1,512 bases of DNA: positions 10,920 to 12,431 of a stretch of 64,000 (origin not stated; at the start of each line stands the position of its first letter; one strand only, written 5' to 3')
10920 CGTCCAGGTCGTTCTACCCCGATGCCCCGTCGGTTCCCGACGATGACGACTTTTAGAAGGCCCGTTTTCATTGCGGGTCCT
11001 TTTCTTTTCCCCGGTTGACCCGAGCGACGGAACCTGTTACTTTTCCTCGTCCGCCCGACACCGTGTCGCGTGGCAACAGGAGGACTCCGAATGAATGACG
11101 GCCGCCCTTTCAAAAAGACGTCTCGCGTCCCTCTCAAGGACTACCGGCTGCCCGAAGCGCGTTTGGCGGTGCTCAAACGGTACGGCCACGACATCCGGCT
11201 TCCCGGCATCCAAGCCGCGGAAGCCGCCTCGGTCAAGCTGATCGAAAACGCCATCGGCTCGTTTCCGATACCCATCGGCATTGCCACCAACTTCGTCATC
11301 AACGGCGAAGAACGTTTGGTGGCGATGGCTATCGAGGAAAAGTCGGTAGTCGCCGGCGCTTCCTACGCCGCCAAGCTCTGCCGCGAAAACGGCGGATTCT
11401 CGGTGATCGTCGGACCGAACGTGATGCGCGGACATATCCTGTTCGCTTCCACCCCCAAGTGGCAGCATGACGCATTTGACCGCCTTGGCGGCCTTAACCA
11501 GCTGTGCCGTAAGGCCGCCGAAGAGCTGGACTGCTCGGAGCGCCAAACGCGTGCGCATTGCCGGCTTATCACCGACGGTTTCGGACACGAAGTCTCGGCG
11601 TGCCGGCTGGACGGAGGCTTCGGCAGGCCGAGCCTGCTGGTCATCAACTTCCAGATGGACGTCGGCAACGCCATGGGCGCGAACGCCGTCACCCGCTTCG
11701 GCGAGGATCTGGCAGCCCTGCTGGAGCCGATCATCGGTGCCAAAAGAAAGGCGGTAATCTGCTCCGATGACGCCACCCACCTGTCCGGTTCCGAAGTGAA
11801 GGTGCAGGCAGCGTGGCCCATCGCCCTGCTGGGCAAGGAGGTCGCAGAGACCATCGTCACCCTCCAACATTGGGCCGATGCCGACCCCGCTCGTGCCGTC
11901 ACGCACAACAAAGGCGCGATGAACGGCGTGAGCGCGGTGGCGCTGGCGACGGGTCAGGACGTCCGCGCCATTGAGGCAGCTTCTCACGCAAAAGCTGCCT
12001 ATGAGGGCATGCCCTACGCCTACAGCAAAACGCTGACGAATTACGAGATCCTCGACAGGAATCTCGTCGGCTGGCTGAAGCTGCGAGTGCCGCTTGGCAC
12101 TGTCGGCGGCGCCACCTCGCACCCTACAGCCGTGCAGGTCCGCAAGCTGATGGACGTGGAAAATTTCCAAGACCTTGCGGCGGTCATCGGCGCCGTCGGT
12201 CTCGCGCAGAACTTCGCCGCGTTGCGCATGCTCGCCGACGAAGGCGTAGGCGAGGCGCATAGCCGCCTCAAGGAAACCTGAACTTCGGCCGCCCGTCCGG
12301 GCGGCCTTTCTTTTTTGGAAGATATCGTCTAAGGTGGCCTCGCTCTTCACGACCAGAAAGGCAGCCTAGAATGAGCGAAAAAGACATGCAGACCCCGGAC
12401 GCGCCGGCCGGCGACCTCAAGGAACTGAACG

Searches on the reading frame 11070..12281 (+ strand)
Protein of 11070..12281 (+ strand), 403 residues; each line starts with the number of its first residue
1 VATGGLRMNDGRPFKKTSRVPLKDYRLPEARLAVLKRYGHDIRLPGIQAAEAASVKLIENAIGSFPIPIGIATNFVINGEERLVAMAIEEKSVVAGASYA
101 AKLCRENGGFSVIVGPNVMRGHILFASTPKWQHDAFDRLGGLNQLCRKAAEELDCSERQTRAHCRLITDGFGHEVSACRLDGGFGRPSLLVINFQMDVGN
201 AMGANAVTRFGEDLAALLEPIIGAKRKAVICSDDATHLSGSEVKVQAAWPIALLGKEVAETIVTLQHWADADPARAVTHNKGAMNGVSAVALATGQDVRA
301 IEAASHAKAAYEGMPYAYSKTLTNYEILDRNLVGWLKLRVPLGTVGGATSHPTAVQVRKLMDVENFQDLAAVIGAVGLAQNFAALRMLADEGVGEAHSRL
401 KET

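Call 10: search_protein_families(library=pfam, proteins=[window:11070-12281:+], max_evalue=0.001)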
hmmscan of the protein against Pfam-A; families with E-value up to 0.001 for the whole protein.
window:11070-12281:+ (403 aa): 1 family
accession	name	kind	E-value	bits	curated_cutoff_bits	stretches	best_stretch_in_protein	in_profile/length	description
PF00368.23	HMG-CoA_red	-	2.6e-70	237.8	27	1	48-401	24-367/368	Hydroxymethylglutaryl-coenzyme A reductase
